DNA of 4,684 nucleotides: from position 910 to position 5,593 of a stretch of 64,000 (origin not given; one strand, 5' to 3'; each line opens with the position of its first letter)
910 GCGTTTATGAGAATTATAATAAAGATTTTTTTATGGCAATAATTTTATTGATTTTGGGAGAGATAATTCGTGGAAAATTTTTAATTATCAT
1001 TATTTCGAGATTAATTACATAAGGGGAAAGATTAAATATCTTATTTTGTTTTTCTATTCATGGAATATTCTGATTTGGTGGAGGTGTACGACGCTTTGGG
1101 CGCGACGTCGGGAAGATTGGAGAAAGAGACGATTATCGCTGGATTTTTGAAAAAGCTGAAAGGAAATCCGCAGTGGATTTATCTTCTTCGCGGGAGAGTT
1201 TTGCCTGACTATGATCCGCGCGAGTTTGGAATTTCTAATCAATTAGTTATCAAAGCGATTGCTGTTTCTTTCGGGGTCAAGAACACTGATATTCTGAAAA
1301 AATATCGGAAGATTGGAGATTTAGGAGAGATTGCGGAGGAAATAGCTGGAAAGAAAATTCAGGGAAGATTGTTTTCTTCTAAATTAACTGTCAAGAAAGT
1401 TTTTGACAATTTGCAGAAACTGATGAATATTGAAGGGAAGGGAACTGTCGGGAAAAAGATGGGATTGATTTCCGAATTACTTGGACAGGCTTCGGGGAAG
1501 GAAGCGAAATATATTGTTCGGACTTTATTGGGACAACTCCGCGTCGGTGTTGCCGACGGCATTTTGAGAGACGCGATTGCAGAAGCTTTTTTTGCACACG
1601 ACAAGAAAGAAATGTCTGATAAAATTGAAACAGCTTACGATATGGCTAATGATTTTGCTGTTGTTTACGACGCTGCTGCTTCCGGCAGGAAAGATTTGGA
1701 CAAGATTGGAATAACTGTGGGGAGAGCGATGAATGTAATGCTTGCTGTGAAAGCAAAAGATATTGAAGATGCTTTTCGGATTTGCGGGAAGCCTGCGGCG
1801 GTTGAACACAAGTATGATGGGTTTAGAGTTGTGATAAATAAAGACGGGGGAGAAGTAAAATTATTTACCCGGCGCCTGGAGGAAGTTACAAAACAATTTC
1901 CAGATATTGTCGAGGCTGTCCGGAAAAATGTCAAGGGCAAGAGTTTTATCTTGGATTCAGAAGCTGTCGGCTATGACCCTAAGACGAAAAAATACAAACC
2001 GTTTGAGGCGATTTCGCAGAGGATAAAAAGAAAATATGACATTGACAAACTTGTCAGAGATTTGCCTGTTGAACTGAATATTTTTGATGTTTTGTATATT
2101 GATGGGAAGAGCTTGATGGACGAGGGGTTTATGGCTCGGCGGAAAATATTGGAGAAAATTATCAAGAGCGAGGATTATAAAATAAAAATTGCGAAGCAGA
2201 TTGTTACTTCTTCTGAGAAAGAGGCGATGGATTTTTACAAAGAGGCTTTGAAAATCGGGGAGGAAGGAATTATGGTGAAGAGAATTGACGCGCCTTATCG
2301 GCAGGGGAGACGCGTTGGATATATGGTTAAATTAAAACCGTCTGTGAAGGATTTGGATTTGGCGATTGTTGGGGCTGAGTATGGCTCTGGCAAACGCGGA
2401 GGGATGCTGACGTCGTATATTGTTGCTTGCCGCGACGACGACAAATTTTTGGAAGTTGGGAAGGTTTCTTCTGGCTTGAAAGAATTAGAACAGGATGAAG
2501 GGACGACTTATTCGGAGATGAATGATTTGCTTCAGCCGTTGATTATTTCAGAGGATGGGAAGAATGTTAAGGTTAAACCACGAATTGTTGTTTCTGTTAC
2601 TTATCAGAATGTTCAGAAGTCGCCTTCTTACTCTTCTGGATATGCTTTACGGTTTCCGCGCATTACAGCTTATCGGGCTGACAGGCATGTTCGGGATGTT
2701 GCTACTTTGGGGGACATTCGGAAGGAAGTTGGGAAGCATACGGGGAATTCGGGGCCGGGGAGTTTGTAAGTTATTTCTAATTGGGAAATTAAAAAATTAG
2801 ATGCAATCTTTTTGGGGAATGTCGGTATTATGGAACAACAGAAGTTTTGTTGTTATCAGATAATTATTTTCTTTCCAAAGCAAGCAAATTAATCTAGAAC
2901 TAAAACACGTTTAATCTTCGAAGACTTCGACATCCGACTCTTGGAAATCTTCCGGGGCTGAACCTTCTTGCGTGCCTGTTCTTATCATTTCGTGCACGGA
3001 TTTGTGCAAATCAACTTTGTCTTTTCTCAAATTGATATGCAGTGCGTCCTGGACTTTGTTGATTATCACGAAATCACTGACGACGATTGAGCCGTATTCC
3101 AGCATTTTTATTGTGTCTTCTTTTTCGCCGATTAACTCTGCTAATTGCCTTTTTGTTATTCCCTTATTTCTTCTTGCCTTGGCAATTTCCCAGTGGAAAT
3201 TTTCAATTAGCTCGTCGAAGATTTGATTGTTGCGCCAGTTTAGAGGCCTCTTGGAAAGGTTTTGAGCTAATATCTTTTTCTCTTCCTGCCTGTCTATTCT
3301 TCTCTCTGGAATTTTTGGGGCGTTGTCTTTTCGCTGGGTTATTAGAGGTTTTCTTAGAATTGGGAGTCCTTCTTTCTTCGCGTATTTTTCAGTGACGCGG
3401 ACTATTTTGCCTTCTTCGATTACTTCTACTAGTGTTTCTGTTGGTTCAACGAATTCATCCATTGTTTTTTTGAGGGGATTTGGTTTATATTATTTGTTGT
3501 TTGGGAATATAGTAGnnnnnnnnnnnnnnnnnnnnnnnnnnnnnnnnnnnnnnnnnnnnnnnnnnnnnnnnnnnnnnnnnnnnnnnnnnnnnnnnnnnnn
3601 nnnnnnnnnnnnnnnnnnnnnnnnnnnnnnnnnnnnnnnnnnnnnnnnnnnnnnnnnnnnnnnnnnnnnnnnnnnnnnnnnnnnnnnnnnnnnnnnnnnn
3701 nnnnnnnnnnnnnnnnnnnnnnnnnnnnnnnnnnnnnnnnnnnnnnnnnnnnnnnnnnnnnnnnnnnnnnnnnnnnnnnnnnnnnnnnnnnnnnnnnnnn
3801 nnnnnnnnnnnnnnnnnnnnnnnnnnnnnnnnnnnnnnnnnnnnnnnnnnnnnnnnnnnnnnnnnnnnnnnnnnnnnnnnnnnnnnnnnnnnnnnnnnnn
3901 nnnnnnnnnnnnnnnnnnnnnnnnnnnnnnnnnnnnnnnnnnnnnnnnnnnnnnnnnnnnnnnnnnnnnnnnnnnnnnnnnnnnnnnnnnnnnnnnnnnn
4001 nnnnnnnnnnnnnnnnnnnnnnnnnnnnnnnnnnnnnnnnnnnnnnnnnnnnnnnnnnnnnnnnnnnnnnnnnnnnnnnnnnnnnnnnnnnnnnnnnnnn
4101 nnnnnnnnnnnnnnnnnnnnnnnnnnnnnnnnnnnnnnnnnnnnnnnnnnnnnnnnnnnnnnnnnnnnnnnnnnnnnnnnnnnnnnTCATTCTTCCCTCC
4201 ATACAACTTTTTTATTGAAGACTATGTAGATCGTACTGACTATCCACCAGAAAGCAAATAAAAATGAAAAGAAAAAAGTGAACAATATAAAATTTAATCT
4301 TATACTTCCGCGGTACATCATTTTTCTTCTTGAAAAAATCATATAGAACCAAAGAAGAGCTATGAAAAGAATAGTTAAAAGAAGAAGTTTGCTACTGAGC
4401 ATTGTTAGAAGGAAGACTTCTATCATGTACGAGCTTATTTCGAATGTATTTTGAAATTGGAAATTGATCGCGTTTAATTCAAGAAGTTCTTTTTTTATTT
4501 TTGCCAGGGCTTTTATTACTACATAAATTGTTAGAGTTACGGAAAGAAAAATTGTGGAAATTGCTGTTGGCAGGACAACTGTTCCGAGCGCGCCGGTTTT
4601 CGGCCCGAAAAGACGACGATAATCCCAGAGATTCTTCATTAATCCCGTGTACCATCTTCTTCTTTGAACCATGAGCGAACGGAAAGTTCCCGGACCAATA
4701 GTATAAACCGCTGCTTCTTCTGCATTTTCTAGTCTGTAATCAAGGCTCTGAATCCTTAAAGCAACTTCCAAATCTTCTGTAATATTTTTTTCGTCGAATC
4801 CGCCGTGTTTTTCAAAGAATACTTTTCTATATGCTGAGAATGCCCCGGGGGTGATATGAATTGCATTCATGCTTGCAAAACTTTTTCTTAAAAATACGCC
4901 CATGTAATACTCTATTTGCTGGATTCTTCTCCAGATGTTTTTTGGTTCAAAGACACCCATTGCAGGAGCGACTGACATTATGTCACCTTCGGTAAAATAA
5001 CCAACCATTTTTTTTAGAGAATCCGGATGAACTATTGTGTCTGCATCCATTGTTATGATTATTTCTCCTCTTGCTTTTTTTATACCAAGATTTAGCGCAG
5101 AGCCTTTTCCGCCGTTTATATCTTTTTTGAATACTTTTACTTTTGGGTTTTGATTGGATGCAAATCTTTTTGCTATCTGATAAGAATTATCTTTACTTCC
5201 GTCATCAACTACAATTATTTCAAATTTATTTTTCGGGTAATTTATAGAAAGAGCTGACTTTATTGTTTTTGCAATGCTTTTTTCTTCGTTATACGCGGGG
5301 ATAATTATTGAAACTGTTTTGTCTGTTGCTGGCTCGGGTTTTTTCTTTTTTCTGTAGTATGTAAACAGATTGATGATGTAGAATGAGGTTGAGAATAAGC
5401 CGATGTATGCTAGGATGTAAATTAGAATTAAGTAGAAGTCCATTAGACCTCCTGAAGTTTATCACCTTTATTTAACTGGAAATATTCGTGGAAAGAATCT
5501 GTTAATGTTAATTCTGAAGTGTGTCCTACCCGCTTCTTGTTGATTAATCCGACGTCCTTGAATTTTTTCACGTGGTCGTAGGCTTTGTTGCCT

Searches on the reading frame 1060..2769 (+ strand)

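Call 36: search_protein_families(library=pfam, proteins=[window:1060-2769:+], max_evalue=0.0001)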
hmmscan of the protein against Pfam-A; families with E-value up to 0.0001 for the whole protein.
window:1060-2769:+ (569 aa): 3 families
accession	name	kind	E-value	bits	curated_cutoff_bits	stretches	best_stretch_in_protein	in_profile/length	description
PF01068.26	DNA_ligase_A_M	-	2.4e-57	194.4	26.2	1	227-426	2-204/204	ATP dependent DNA ligase domain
PF04675.19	DNA_ligase_A_N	-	3.6e-41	141.7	24.6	1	3-174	2-174/174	DNA ligase N terminus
PF04679.21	DNA_ligase_A_C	-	2.9e-11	44.1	27.5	1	446-542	1-94/94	ATP dependent DNA ligase C terminal region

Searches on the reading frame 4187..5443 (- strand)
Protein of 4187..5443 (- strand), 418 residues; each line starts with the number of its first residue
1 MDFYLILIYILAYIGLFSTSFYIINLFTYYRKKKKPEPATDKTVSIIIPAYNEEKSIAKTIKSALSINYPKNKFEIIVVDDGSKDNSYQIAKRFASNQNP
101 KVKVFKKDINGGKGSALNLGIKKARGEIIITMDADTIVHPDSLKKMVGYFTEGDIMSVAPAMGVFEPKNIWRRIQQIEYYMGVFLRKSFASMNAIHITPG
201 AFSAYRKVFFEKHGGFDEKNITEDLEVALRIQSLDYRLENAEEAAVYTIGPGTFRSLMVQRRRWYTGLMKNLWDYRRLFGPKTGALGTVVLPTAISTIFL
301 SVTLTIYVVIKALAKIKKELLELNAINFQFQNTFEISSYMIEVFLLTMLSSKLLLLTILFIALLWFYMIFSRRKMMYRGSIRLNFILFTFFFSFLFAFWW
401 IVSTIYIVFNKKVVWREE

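Call 36: search_protein_families(library=pfam, proteins=[window:4187-5443:-], max_evalue=0.0001)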
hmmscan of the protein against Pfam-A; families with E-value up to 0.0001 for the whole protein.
window:4187-5443:- (418 aa): 6 families
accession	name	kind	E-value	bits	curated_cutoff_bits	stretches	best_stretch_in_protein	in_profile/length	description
PF00535.33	Glycos_transf_2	-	2.9e-44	151.4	23.3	1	45-213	1-167/168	Glycosyl transferase family 2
PF13641.12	Glyco_tranf_2_3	-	2.6e-24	87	27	1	44-267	3-230/230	Glycosyltransferase like family 2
PF13632.12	Glyco_trans_2_3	-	1.1e-20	74.7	27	1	128-399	1-197/198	Glycosyl transferase family group 2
PF03142.21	Chitin_synth_2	-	8.2e-20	71.4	27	1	119-208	195-287/527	Chitin synthase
PF13506.12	Glyco_transf_21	-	1.7e-14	54.1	21.7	1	113-264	18-172/174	Glycosyl transferase family 21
PF10111.15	Glyco_tranf_2_2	-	1.8e-14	54.3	27.3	1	45-255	1-223/276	Glycosyltransferase like family 2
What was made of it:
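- On Archaeal S-layer glycoprotein: The window ORFs scanned include a GT2 glycosyltransferase (4187-5443) but no AglB/STT3 (call 36).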
